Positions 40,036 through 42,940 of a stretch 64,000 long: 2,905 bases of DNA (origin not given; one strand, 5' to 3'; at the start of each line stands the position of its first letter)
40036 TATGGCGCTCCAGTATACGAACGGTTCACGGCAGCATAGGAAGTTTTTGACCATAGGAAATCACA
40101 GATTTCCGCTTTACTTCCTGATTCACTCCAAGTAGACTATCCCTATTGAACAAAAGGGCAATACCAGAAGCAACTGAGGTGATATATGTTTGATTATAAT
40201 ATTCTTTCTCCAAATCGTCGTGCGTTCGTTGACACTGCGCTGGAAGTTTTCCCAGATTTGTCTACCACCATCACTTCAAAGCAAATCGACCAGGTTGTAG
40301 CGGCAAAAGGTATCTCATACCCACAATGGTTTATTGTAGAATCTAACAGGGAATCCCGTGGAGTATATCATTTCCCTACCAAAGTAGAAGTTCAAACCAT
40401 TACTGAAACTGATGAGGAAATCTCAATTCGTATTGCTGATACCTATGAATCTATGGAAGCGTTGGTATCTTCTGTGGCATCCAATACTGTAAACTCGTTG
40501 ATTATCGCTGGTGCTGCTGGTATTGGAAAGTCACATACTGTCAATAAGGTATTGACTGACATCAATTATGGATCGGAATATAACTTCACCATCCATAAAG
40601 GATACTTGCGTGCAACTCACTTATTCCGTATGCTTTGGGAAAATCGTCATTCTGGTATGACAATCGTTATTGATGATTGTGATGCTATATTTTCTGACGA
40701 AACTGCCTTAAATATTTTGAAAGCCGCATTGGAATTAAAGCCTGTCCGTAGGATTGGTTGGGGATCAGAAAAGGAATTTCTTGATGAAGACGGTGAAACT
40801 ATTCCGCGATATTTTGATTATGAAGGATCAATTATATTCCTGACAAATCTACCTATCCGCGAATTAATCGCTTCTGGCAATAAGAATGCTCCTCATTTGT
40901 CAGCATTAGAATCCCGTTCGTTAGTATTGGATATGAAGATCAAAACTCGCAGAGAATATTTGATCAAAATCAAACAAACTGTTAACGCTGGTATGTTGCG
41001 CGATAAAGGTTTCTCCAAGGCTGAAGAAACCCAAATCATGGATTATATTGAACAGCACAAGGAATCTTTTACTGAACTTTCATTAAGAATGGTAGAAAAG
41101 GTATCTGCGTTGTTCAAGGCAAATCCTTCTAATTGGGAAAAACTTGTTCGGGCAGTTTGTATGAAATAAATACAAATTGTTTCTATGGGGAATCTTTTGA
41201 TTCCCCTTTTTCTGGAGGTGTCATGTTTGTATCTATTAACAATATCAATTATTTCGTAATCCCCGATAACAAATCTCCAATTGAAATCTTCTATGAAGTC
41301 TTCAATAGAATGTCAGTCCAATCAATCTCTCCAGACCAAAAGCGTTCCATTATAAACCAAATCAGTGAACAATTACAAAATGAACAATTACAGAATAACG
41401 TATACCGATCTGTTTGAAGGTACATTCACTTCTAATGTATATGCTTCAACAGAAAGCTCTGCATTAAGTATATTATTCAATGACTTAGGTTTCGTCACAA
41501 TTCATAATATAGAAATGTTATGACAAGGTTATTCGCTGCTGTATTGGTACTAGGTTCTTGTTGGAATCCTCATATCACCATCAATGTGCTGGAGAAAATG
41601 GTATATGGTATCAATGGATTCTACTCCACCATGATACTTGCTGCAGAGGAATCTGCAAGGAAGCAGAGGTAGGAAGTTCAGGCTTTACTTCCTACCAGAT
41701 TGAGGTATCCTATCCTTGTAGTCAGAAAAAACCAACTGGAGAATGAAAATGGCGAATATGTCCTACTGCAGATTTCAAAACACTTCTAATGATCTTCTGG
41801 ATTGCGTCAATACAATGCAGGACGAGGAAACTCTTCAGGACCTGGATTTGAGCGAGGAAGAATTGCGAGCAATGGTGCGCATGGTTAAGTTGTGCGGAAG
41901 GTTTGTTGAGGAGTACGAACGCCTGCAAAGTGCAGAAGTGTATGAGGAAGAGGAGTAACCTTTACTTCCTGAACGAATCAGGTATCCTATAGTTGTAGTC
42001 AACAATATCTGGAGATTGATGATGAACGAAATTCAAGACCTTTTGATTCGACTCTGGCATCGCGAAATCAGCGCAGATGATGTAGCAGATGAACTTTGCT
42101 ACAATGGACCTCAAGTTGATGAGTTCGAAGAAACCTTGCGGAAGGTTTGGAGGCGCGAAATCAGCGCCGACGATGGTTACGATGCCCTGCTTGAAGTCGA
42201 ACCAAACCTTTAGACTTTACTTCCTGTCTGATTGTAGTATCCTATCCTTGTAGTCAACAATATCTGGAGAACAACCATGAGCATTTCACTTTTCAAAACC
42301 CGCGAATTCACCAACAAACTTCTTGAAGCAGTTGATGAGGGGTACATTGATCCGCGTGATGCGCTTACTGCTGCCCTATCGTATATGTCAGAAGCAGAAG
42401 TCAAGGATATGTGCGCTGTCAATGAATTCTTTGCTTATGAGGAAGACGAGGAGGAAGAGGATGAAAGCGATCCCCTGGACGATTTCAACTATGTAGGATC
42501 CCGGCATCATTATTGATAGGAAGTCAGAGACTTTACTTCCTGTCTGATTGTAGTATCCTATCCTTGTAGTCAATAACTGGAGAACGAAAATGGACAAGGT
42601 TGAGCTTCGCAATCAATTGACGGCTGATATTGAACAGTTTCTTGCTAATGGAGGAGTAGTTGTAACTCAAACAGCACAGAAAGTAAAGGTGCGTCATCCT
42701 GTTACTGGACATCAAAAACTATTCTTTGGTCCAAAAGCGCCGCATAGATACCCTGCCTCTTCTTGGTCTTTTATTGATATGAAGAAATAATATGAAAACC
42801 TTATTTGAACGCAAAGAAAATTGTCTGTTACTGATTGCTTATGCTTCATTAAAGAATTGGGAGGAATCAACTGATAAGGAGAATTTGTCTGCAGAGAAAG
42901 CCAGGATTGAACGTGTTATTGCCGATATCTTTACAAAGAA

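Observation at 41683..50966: Array of at least 22 near-identical promoter/5'UTR/RBS cassettes driving small, often acidic ORFs in a GC-richer island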

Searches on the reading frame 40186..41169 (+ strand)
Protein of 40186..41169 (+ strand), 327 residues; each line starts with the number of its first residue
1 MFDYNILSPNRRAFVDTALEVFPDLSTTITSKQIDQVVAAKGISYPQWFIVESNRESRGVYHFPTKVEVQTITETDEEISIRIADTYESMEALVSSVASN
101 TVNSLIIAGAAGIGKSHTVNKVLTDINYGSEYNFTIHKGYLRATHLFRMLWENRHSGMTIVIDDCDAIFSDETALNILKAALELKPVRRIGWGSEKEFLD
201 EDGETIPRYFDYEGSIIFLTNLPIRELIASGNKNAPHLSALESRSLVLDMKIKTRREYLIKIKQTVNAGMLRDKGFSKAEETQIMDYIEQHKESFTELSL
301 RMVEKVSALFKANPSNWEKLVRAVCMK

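Call 10: search_protein_families(library=pfam, proteins=[window:40186-41169:+], max_evalue=0.01)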
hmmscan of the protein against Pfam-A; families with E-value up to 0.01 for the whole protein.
window:40186-41169:+ (327 aa): 2 families
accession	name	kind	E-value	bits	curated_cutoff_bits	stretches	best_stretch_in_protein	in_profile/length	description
PF13191.12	AAA_16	-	1.2e-05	26.4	32.6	1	89-129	11-51/167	AAA ATPase domain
PF13401.12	AAA_22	-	0.0024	18.6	27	0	103-124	6-27/130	AAA domain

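Call 11: search_protein_families(library=phrogs, proteins=[window:40186-41169:+], max_evalue=0.001)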
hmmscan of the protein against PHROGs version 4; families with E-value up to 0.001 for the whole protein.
window:40186-41169:+ (327 aa): 1 family
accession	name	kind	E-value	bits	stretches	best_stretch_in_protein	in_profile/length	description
phrog_1250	-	unknown function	1.7e-78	264.9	1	65-327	67-327/327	unknown function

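Call 30: find_homologous_proteins(query=window:40186-41169:+, max_evalue=1e-10)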
Query window:40186-41169:+ (327 aa): 272 proteins with E <= 1e-10 among 2873 candidates; the best 120 are listed.
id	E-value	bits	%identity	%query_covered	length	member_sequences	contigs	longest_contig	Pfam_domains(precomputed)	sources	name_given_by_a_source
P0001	2.1e-211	718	99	100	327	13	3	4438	PF13191.13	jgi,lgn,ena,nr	nr:MAG: hypothetical protein [Caudoviricetes sp.]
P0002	3.7e-204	694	94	100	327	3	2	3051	-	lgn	-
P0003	1.3e-175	601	82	100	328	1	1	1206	PF13191.13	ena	-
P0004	7.8e-154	529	71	100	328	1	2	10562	-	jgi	jgi:hypothetical protein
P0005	2.0e-153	528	72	99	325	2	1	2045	-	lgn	-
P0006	2.7e-150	518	72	100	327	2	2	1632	-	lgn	-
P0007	2.5e-148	511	68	100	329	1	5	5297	PF13191.13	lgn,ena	-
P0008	3.9e-145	501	68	99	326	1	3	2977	-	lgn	-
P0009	6.5e-145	500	67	100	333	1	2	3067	PF13191.13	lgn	-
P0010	6.9e-144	497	66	100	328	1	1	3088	-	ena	-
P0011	2.2e-143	495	68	100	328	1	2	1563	-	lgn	-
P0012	2.1e-141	488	65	100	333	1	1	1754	PF13191.13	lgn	-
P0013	2.4e-141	488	68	99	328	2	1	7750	-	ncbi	-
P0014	2.5e-140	485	68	99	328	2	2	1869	-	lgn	-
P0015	3.9e-140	484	65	100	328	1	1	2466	PF13191.13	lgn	-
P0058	3.7e-123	429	59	100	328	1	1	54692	PF13191.13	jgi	-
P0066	9.7e-122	424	62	97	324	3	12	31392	-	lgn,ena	-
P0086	3.4e-111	389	58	97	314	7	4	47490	PF13191.13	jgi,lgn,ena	jgi:hypothetical protein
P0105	5.7e-107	375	55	96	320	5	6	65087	-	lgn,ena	-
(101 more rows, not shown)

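Call 31: find_encoding_contigs(protein=P0004, flank=10000, max_places=2)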
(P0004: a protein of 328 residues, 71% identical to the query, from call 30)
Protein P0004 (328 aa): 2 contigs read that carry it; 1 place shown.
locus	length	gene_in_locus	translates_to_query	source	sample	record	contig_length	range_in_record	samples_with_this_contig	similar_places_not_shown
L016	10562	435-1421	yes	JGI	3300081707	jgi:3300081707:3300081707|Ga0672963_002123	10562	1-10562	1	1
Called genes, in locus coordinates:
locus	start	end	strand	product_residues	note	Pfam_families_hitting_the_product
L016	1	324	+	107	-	?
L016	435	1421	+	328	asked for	-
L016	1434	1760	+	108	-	-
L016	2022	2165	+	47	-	PF23876:DUF7230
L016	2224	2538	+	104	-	-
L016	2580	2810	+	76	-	-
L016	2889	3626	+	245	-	-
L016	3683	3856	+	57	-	-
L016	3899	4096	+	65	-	-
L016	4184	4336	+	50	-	-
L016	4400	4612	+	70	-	-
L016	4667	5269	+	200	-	-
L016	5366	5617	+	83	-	-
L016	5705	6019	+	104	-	-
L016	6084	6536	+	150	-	-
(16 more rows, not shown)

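Call 32: find_encoding_contigs(protein=P0066, flank=10000, max_places=2)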
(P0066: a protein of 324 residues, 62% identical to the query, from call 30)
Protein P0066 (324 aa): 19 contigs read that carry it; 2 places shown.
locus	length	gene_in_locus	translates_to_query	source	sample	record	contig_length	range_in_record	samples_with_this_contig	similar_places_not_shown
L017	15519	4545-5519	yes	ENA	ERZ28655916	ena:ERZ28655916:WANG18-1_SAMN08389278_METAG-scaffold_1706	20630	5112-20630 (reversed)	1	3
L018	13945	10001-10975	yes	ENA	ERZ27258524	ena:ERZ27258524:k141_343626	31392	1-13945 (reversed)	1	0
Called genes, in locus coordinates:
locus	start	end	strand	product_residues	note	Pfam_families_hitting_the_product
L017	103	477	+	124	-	-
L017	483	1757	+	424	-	PF13506:Glyco_transf_21 (weak), PF00535:Glycos_transf_2, PF10111:Glyco_tranf_2_2, PF13641:Glyco_tranf_2_3, PF03142:Chitin_synth_2, PF01644:Chitin_synth_1 (weak), PF13632:Glyco_trans_2_3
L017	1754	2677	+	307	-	-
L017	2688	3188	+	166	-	-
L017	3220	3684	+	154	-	PF18907:DUF5662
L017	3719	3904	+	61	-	-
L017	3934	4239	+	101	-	-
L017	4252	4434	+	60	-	-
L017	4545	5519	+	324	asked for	-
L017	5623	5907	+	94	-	-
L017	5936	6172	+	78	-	-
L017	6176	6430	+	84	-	-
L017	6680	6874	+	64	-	-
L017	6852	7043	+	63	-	-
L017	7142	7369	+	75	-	-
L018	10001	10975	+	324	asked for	-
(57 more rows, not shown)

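Call 33: find_encoding_contigs(protein=P0058, flank=10000, max_places=2)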
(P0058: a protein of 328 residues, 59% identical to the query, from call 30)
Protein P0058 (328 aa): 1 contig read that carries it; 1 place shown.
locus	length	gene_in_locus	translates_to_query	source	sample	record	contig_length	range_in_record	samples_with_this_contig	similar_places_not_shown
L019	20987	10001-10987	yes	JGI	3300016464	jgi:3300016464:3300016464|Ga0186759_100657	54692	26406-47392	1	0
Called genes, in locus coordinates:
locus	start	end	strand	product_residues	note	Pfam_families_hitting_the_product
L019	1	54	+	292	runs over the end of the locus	-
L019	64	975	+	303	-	-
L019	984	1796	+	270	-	-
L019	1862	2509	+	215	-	PF07486:Hydrolase_2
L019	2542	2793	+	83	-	PF00166:Cpn10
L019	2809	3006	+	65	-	-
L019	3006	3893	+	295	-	PF01145:Band_7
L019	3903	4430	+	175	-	-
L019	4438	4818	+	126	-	-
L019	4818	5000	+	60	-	-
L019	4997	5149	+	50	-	-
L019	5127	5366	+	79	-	-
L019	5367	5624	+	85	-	PF20189:DUF6552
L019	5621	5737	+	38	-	-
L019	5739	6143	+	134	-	-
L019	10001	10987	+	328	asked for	PF13191:AAA_16 (faint)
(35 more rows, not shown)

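Call 42: search_dna_similar(query=window:40186-41169:+, collection=phages, mode=protein, max_rows=30, rows=best)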
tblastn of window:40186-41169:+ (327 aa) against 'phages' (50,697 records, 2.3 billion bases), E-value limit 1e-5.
Records with a match: 1307; places in all: 1307; records where one place covers at least 80% of the query: 1049.
Best place of each record, by identity: <60% 1307.
By first word of the organism name: Escherichia 557; Klebsiella 149; Vibrio 121; Shigella 76; Acinetobacter 68; Aeromonas 48; Enterobacteria 43; Salmonella 39; Enterobacter 36; Yersinia 35; and 28 more.
By host as written in the record: Escherichia coli 230; - 204; Klebsiella pneumoniae 31; Escherichia coli O157:H7 25; Escherichia coli B 24; Shigella sp. 21; Acinetobacter baumannii 19; Aeromonas salmonicida 15; and 346 more.
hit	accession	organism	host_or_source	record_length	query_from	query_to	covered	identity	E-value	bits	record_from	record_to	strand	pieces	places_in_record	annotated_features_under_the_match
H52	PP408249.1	Pseudomonas phage vB_Pa-PAC2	Pseudomonas aeruginosa PAO1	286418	49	327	85%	35.2%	1e-41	159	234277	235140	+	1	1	thioredoxin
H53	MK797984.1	Pseudomonas phage vB_PaeM_PA5oct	-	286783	49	327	85%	35.2%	1e-41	159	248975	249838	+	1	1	thioredoxin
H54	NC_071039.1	Pseudomonas phage vB_PaeM_PA5oct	-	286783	49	327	85%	35.2%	1e-41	159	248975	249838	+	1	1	unknown function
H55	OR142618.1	Pseudomonas phage Callisto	Pseudomonas aeruginosa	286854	49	327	85%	35.2%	1e-41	159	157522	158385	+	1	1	hypothetical protein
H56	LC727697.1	Pseudomonas phage sp. 30-2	Pseudomonas aeruginosa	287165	49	327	85%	35.2%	1e-41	159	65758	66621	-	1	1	hypothetical protein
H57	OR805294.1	Pseudomonas phage Ettore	Pseudomonas aeruginosa PAO1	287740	49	327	85%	35.2%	1e-41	159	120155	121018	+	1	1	hypothetical protein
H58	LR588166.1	Pseudomonas phage vB_PaeM_MIJ3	-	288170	49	327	85%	35.2%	1e-41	159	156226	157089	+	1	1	hypothetical protein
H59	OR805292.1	Pseudomonas phage Cassandra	Pseudomonas aeruginosa PAO1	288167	49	327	85%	35.0%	2e-41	159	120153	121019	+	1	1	hypothetical protein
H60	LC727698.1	Pseudomonas phage sp. 30-3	Pseudomonas aeruginosa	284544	49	327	85%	34.7%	2e-41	159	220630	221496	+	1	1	hypothetical protein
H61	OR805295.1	Pseudomonas phage Paride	Pseudomonas aeruginosa PAO1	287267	57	327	83%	35.6%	2e-41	159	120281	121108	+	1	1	hypothetical protein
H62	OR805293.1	Pseudomonas phage Deifobo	Pseudomonas aeruginosa PAO1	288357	57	327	83%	35.6%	2e-41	159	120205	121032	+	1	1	hypothetical protein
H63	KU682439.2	Stenotrophomonas phage vB_SmaS-DLP_6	Stenotrophomonas maltophilia D1571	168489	57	327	83%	35.4%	4e-44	167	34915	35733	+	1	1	hypothetical protein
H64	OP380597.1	Aeromonas phage UP87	Aeromonas hydrophila BIOTECH 10089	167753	69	327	79%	36.4%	2e-47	176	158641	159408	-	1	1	hypothetical protein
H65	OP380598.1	Aeromonas phage avDM14-QBC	Aeromonas hydrophila BIOTECH 10089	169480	69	327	79%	36.4%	2e-47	176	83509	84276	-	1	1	hypothetical protein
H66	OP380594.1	Aeromonas phage B614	Aeromonas hydrophila BIOTECH 10089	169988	69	327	79%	36.4%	2e-47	176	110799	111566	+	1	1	hypothetical protein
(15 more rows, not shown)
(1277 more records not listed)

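Call 65: find_encoding_contigs(protein=P0105, flank=10000, max_places=1)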
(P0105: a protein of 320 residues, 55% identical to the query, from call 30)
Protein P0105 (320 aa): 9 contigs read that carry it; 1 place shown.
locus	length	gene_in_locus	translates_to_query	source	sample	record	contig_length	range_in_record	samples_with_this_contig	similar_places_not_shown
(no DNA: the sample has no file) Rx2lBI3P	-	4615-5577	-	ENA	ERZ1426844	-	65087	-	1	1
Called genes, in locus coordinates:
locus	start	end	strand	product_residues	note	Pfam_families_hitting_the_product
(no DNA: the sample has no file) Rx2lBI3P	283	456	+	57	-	-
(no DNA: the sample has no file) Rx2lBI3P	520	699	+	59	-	-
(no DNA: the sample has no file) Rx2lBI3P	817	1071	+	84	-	-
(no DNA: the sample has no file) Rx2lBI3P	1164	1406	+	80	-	PF10902:WYL_2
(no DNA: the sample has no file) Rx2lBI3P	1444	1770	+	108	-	-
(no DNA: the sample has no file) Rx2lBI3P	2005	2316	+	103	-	-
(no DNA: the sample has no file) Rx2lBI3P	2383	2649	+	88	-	-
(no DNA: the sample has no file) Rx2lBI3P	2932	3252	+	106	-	PF24835:DUF7717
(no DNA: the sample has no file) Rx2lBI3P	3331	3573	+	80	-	-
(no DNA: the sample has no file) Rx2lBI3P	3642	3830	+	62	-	-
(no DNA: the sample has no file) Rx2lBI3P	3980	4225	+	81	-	PF24229:Phage_TreK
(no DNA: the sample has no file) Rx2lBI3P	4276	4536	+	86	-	-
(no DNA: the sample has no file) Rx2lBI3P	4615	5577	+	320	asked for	-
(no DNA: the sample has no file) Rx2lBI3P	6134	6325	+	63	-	-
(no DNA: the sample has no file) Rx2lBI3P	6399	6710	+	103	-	-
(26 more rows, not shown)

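Call 66: find_encoding_contigs(protein=P0086, flank=10000, max_places=1)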
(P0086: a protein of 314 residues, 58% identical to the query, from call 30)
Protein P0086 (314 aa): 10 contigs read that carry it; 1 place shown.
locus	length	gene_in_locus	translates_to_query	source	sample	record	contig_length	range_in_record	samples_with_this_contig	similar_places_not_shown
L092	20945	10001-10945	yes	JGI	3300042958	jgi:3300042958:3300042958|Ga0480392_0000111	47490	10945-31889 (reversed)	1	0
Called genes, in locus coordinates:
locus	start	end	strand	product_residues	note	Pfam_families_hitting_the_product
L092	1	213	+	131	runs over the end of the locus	PF13392:HNH_3 (weak)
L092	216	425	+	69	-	-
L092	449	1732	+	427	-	-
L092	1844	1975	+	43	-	-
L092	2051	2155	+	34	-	-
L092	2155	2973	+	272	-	PF09612:HtrL_YibB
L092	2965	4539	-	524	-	PF02543:Carbam_trans_N, PF16861:Carbam_trans_C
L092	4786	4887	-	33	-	-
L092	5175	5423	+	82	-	-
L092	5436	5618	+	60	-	-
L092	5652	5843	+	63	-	-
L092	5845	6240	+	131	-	-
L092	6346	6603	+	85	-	-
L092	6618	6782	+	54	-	-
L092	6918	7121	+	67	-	-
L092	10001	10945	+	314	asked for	PF13191:AAA_16 (faint)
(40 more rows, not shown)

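Call 79: search_dna_similar(query=window:40186-41169:+, collection=phages, mode=protein, max_rows=40, rows=spread)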
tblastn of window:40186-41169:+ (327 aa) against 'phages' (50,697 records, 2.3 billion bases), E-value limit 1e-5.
Records with a match: 1307; places in all: 1307; records where one place covers at least 80% of the query: 1049.
Best place of each record, by identity: <60% 1307.
By first word of the organism name: Escherichia 557; Klebsiella 149; Vibrio 121; Shigella 76; Acinetobacter 68; Aeromonas 48; Enterobacteria 43; Salmonella 39; Enterobacter 36; Yersinia 35; and 28 more.
By host as written in the record: Escherichia coli 230; - 204; Klebsiella pneumoniae 31; Escherichia coli O157:H7 25; Escherichia coli B 24; Shigella sp. 21; Acinetobacter baumannii 19; Aeromonas salmonicida 15; and 346 more.
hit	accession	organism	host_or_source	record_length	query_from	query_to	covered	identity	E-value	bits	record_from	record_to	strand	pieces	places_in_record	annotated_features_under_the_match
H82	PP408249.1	Pseudomonas phage vB_Pa-PAC2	Pseudomonas aeruginosa PAO1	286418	49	327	85%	35.2%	1e-41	159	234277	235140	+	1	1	thioredoxin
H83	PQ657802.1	Klebsiella phage Roth34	Klebsiella sp. NCTC 13368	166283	20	327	94%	29.5%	5e-42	160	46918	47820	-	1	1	hypothetical protein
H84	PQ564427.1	Raoultella phage Ra_O-1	Raoultella ornithinolytica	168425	20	327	94%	29.5%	5e-42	160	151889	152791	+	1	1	hypothetical protein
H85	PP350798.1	Klebsiella phage KP01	Klebsiella pneumoniae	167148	20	327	94%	29.2%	5e-42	160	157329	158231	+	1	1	hypothetical protein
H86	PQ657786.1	Klebsiella phage Roth04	Klebsiella sp. CFI_108_OXA181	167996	20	327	94%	29.2%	7e-42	160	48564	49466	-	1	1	hypothetical protein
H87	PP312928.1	Klebsiella phage vB_KpnM_W15-2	Klebsiella pneumoniae ATCC 13883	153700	20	327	94%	29.2%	2e-41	159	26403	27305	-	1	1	record has no annotation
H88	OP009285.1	Rhodobacter phage RcRudolph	Rhodobacter capsulatus YW1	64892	73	327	78%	34.8%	3e-50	184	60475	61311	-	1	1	AAA-ATPase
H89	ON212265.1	Enterobacter phage fGh-Ecl01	Enterobacter cloacae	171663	51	327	85%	31.6%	3e-43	164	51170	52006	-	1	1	thioredoxin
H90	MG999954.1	Enterobacter phage myPSH1140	Enterobacter cloacae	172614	51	327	85%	31.2%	4e-43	164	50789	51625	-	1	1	hypothetical protein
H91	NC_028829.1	Vibrio phage ValKK3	Vibrio alginolyticus ATCC 17749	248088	74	322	76%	34.4%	4e-42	161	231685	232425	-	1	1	hypothetical protein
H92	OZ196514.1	Vibrio phage K575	Seawater and oysters mix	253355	72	322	77%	33.7%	8e-36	142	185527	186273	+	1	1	unknown function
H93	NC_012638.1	Escherichia phage RB14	-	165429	51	327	85%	30.4%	9e-41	157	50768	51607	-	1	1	nrdC.10: hypothetical protein | RB32ORF093c: RB32ORF093c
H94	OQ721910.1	Escherichia phage vB_VIPECOOM02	Escherichia coli ATCC 25922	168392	51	327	85%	30.4%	1e-40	157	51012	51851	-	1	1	hypothetical protein | homing endonuclease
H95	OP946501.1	Acinetobacter phage vB_AbaM_DLP1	Acinetobacter baumannii AB5075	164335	50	327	85%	30.2%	1e-39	154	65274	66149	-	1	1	putative processivity clamp loader protein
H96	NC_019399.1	Escherichia phage vB_EcoM_ACG-C40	Escherichia coli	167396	51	327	85%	30.0%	1e-40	157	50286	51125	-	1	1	hypothetical protein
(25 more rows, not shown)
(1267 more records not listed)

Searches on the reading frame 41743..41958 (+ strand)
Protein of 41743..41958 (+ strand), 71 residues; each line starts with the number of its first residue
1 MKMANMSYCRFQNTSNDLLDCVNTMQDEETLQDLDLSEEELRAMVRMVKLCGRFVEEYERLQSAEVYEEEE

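Call 43: search_protein_families(library=phrogs, proteins=[window:41743-41958:+], max_evalue=0.01)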
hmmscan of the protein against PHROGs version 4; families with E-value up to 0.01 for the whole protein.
window:41743-41958:+ (71 aa): 2 families
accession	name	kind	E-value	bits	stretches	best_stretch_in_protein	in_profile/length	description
phrog_8760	-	unknown function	3.6e-15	57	1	3-61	1-52/70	-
phrog_26791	-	unknown function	3.1e-08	35.2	1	3-64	1-61/143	-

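Call 49: search_protein_families(library=pfam, proteins=[window:41743-41958:+], max_evalue=0.1)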
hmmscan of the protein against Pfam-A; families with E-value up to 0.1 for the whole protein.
window:41743-41958:+ (71 aa): 0 families

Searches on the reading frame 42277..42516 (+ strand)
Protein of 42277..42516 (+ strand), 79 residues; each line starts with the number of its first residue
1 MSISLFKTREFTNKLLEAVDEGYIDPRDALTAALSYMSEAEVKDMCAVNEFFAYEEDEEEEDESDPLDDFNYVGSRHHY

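Call 43: search_protein_families(library=phrogs, proteins=[window:42277-42516:+], max_evalue=0.01)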
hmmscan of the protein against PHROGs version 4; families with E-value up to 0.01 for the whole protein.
window:42277-42516:+ (79 aa): 2 families
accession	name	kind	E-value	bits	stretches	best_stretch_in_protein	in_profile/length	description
phrog_3703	-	unknown function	6e-06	27.2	1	61-79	47-65/65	-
phrog_20325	-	unknown function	0.00058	21.3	1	5-65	32-92/113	-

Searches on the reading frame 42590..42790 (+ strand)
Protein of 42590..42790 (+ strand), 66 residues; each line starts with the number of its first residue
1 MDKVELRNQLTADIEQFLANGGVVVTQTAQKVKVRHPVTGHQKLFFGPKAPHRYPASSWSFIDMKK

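Call 43: search_protein_families(library=phrogs, proteins=[window:42590-42790:+], max_evalue=0.01)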
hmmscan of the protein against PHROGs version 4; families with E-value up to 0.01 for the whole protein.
window:42590-42790:+ (66 aa): 0 families

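Call 49: search_protein_families(library=pfam, proteins=[window:42590-42790:+], max_evalue=0.1)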
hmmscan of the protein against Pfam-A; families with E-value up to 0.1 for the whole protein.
window:42590-42790:+ (66 aa): 1 family
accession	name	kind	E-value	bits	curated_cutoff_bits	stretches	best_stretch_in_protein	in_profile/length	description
PF20661.2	SutA-RBD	-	5.6e-06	26.1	29.3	1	3-24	3-24/35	SutA RNAP-binding domain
